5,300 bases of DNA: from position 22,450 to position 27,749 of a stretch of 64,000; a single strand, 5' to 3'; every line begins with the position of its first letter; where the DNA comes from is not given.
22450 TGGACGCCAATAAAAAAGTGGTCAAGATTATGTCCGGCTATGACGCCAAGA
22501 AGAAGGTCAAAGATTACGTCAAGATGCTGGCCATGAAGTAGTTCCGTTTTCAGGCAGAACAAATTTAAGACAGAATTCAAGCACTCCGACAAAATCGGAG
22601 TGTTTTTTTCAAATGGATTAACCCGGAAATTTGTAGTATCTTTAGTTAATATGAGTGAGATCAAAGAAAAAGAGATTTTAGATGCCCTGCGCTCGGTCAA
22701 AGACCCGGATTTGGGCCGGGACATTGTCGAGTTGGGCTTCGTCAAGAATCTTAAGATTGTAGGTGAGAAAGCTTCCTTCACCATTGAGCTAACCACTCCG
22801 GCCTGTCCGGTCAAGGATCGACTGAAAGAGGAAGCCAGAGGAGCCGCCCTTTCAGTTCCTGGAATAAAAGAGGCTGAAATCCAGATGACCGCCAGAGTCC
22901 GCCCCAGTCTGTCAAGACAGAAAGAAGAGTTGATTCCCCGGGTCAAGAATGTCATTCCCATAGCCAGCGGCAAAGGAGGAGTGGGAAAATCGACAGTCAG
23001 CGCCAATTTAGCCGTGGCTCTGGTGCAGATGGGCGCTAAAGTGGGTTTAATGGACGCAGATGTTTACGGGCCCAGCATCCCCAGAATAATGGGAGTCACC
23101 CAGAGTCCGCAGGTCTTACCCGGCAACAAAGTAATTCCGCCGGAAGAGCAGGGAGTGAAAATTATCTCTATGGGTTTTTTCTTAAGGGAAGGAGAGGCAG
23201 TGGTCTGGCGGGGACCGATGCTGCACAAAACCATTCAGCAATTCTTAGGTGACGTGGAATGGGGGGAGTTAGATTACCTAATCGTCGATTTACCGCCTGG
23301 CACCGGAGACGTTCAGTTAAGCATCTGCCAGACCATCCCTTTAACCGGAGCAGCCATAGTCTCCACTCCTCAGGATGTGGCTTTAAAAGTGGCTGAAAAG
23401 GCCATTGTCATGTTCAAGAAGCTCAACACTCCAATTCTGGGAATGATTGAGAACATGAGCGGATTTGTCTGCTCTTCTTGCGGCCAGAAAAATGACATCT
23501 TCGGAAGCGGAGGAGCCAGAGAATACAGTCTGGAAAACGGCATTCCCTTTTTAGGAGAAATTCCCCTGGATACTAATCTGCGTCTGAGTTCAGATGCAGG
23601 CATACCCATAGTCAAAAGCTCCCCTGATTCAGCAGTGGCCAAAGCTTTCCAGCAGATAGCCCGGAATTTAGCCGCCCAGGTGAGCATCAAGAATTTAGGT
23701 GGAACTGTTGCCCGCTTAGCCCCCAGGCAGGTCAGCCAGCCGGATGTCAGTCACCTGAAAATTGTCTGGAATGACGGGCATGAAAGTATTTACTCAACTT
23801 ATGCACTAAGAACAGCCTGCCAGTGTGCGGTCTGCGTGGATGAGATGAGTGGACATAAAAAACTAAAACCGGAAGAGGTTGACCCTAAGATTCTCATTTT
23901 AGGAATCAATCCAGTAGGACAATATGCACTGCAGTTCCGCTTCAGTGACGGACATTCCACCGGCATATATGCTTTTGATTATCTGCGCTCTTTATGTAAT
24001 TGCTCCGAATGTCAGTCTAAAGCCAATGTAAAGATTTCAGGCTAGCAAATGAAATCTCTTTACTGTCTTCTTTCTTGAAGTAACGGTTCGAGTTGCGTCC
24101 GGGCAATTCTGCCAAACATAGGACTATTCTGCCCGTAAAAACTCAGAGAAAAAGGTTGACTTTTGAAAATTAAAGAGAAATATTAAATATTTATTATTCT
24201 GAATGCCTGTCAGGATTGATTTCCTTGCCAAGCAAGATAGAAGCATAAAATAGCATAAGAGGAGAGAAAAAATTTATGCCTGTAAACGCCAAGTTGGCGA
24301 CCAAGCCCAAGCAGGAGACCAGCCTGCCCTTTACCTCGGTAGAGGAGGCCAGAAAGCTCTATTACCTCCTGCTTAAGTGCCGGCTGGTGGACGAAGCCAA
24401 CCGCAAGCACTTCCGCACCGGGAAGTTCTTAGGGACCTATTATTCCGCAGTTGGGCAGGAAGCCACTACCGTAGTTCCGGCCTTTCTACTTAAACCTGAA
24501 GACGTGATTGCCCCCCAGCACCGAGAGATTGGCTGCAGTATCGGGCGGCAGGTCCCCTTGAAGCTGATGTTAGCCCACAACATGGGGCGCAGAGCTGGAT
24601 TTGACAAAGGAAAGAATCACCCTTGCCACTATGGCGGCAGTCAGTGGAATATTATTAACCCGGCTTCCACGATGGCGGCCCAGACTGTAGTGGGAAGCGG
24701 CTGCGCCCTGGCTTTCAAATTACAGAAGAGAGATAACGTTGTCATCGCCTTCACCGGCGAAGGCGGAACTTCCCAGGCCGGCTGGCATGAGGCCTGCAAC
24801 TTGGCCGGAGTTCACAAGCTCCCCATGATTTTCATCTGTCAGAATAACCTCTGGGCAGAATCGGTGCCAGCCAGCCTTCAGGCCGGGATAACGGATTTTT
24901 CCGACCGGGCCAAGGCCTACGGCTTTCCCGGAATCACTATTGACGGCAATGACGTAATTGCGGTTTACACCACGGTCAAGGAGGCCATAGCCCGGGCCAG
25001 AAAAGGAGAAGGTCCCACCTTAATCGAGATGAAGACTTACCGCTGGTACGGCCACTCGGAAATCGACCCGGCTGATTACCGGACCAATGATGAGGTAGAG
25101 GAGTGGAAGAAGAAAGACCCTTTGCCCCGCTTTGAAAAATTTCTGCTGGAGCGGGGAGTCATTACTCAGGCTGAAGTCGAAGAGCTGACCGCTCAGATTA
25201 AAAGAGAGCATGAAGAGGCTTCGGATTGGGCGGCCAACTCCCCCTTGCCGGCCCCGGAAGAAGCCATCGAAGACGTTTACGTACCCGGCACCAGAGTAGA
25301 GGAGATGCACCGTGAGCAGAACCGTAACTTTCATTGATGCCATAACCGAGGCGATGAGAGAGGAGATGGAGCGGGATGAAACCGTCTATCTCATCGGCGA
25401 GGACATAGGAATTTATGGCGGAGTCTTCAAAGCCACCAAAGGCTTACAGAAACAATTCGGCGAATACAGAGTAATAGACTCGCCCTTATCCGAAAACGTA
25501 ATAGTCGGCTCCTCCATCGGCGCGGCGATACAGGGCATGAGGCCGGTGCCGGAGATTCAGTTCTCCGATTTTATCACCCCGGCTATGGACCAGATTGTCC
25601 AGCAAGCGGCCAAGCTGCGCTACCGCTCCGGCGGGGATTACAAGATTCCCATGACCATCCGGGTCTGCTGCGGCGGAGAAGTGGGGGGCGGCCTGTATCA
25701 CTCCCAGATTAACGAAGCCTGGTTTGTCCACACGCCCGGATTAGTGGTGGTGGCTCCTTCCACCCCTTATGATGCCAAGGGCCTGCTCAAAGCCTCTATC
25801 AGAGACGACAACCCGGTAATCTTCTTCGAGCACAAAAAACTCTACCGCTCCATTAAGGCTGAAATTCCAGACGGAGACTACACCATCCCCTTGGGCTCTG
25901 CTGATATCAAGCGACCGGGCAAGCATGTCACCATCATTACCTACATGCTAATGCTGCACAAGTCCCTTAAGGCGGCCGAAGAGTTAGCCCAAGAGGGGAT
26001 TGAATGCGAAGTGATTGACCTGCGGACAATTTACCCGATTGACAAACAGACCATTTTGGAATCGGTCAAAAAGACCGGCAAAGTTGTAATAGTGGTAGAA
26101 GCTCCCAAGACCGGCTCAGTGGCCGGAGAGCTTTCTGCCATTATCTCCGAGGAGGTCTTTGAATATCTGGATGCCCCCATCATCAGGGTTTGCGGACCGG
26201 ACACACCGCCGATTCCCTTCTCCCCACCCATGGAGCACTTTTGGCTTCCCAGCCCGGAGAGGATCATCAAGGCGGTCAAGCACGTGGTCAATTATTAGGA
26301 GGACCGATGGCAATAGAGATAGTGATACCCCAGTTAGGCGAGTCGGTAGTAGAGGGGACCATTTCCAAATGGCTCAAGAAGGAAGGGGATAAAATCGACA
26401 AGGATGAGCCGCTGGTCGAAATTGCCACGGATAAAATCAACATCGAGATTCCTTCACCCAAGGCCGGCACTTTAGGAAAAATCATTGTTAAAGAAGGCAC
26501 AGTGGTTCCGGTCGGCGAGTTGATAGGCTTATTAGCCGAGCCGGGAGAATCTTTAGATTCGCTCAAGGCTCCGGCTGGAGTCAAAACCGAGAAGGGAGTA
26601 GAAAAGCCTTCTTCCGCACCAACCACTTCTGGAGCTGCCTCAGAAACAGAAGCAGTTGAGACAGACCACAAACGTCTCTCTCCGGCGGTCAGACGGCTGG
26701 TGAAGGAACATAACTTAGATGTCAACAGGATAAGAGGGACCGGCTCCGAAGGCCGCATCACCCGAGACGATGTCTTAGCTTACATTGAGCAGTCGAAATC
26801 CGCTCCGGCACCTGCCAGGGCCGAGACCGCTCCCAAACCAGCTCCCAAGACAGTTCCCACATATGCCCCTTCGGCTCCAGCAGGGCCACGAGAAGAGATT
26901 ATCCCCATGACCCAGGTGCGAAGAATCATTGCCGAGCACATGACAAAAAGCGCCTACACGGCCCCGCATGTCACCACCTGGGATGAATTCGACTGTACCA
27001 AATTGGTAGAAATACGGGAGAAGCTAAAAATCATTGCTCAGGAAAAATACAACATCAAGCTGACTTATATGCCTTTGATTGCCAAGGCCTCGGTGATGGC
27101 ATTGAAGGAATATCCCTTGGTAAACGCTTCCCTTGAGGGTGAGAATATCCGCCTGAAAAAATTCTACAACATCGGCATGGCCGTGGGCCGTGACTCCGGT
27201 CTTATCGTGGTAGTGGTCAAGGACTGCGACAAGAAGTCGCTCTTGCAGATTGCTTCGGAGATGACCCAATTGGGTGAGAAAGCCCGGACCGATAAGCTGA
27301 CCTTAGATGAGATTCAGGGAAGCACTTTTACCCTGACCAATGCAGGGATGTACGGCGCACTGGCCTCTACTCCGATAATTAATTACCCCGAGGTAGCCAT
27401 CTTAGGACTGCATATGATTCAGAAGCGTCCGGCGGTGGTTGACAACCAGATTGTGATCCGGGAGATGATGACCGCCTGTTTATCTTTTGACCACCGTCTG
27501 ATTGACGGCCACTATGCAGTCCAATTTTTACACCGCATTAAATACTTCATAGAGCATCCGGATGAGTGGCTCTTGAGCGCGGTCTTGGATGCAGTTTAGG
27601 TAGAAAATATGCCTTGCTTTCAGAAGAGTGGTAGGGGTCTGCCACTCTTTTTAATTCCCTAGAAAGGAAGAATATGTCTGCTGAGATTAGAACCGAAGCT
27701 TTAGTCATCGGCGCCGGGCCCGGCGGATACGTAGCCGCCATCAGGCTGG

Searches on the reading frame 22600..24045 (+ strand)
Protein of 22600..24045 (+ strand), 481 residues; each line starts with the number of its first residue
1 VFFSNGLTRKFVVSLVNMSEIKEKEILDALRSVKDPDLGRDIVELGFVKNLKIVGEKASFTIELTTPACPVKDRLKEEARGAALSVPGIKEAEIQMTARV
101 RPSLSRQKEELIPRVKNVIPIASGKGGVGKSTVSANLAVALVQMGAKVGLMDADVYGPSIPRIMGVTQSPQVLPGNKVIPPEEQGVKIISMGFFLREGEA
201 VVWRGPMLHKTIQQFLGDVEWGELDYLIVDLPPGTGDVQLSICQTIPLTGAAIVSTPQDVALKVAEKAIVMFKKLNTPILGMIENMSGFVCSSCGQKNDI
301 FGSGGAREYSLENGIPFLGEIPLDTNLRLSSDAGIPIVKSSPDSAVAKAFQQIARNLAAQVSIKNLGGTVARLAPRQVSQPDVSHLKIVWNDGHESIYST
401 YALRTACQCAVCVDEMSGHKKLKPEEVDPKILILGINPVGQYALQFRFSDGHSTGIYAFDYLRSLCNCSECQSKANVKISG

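Call 63: search_protein_families(library=pfam, proteins=[window:22600-24045:+], max_evalue=0.0001)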
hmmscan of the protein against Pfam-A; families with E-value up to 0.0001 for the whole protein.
window:22600-24045:+ (481 aa): 8 families
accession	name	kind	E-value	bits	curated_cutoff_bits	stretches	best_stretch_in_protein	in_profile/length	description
PF10609.15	ParA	-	4.1e-102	341.2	27.1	1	115-357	2-245/246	NUBPL iron-transfer P-loop NTPase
PF06155.17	GBBH-like_N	-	7.4e-24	84.7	22.8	1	382-463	6-85/85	Gamma-butyrobetaine hydroxylase-like, N-terminal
PF01883.24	FeS_assembly_P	-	7.6e-22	77.8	23.5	1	24-94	2-71/73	Iron-sulfur cluster assembly protein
PF01656.29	CbiA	-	1.7e-13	51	25.4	1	121-336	3-124/125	CobQ/CobB/MinD/ParA nucleotide binding domain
PF13614.12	AAA_31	-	3.3e-09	37.4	27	1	117-155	2-40/177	AAA domain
PF00142.24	Fer4_NifH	-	3.5e-08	33.7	25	1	124-164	7-47/271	4Fe-4S iron sulfur cluster binding proteins, NifH/frxC family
PF09140.17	MipZ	-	7e-07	29.3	20.7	1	118-164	2-48/262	ATPase MipZ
PF02374.21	ArsA_ATPase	-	9.1e-06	25.5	24.3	1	122-152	6-36/305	Anion-transporting ATPase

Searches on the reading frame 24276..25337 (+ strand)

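Call 63: search_protein_families(library=pfam, proteins=[window:24276-25337:+], max_evalue=0.0001)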
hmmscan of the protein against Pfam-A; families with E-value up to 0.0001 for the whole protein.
window:24276-25337:+ (353 aa): 3 families
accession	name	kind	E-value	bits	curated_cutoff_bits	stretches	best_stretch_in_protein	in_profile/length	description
PF00676.26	E1_dh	-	7.2e-80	268.6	22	1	36-327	8-299/300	Dehydrogenase E1 component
PF02775.26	TPP_enzyme_C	-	1.6e-07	31.6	21.9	1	139-251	32-150/151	Thiamine pyrophosphate enzyme, C-terminal TPP binding domain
PF00456.26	Transketolase_N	-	7.5e-06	25.6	22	1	152-304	143-298/334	Transketolase, thiamine diphosphate binding domain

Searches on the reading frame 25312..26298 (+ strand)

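Call 63: search_protein_families(library=pfam, proteins=[window:25312-26298:+], max_evalue=0.0001)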
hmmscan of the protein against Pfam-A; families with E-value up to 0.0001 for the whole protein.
window:25312-26298:+ (328 aa): 2 families
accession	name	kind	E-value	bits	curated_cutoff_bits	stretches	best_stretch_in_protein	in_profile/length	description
PF02779.29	Transket_pyr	-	1.3e-42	145.8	27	1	5-179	3-173/174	Transketolase, pyrimidine binding domain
PF02780.25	Transketolase_C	-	1.1e-41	142.1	25.9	1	195-318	1-124/124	Transketolase, C-terminal domain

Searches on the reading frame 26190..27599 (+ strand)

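Call 63: search_protein_families(library=pfam, proteins=[window:26190-27599:+], max_evalue=0.0001)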
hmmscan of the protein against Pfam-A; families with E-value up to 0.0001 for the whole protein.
window:26190-27599:+ (469 aa): 3 families
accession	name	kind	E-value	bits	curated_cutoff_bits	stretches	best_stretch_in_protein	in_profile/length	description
PF00198.28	2-oxoacid_dh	-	1.4e-84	283.6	23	1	234-462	3-232/232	2-oxoacid dehydrogenases acyltransferase (catalytic domain)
PF00364.28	Biotin_lipoyl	-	1.5e-20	73.2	22.1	1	43-113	2-71/73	Biotin-requiring enzyme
PF02817.22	E3_binding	-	2.2e-13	50.6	23.7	1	163-196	3-36/36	e3 binding domain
